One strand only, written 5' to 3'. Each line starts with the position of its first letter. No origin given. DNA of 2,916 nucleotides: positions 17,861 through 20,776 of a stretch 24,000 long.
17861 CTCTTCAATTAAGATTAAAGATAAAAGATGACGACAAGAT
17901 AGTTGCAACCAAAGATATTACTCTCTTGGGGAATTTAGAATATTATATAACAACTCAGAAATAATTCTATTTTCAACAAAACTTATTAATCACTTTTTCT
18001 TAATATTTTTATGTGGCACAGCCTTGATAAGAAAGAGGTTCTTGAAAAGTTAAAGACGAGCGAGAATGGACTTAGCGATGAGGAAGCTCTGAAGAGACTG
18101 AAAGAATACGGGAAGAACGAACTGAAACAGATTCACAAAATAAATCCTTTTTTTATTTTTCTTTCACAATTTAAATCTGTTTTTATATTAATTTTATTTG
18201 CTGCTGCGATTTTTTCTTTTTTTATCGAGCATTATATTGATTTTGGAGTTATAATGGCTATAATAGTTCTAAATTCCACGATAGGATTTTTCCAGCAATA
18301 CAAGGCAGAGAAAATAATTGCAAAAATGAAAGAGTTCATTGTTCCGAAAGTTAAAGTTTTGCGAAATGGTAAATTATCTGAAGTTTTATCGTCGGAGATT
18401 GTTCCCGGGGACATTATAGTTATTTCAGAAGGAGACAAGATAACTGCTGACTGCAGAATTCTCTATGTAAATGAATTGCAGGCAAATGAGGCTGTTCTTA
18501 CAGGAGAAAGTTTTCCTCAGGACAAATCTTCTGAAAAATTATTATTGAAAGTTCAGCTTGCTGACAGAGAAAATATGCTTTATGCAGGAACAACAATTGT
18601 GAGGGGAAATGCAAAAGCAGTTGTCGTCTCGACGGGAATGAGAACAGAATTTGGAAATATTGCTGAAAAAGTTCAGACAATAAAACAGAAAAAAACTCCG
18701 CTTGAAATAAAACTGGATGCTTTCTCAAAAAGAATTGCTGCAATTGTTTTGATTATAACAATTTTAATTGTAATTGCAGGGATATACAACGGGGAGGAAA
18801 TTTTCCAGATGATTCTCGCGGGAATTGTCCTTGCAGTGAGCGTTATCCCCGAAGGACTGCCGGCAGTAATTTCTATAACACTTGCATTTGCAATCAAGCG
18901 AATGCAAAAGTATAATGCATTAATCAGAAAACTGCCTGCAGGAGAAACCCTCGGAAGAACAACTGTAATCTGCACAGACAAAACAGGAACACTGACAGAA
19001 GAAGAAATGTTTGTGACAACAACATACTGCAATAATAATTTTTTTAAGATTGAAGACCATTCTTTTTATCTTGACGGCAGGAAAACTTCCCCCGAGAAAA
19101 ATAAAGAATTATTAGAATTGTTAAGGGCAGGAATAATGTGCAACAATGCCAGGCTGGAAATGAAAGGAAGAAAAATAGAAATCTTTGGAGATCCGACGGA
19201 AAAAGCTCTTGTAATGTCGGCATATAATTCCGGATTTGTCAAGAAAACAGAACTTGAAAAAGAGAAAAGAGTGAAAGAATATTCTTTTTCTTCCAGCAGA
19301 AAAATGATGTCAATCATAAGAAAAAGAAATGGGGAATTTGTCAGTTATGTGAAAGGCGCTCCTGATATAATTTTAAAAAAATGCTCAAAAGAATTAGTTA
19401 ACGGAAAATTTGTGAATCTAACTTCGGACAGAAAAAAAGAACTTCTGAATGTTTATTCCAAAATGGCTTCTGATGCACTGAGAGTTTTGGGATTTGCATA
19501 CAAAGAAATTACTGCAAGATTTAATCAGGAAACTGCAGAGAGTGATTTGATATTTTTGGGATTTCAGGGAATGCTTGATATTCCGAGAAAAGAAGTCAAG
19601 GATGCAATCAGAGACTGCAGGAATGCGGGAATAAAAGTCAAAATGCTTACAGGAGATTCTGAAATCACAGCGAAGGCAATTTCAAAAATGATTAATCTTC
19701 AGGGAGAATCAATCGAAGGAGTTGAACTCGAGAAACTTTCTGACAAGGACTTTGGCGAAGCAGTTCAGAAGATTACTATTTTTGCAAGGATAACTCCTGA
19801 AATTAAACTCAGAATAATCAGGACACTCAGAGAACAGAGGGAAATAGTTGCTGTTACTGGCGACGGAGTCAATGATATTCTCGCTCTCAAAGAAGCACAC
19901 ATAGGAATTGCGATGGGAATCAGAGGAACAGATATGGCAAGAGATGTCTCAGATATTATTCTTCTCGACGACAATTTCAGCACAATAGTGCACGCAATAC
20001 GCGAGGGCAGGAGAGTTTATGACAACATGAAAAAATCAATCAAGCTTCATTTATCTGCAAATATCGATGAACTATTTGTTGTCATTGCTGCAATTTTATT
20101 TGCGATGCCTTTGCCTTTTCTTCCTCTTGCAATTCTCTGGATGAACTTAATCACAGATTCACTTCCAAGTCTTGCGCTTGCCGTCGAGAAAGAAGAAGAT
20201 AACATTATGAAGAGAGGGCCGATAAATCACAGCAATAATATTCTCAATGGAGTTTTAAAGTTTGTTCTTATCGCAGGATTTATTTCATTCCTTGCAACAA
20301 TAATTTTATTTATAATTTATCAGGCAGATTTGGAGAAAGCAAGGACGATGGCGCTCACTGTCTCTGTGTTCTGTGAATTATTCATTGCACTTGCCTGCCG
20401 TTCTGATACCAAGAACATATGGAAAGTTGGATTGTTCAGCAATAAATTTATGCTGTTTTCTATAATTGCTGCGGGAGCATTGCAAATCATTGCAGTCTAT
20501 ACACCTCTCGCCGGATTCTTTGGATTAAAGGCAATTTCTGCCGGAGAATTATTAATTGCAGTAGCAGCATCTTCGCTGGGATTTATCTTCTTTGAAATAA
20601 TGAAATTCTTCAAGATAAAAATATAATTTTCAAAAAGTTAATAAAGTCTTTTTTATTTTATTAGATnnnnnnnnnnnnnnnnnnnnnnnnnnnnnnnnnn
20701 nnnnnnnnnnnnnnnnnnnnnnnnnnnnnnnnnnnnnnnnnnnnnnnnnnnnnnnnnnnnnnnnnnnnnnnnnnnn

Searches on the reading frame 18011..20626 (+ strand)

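Call 8: search_protein_families(library=pfam, proteins=[window:18011-20626:+])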
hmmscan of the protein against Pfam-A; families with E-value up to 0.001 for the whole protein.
window:18011-20626:+ (871 aa): 6 families
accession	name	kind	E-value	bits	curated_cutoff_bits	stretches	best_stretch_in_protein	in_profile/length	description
PF00122.25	E1-E2_ATPase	-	3.3e-53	180.3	28.1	1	110-300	3-180/181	E1-E2 ATPase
PF00689.26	Cation_ATPase_C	-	6.6e-44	150.2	27.3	1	700-867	1-175/175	Cation transporting ATPase, C-terminus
PF00690.31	Cation_ATPase_N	-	4.7e-21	74.6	20.4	1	2-69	1-69/69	Cation transporter/ATPase, N-terminus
PF13246.12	Cation_ATPase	-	3e-20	72.5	21.7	1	375-460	1-90/91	Cation transport ATPase (P-type)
PF00702.32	Hydrolase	-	4.6e-16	60.2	26.4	1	319-630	3-191/191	haloacid dehalogenase-like hydrolase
PF08282.18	Hydrolase_3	-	0.00016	21.9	20.9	0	603-663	196-255/255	haloacid dehalogenase-like hydrolase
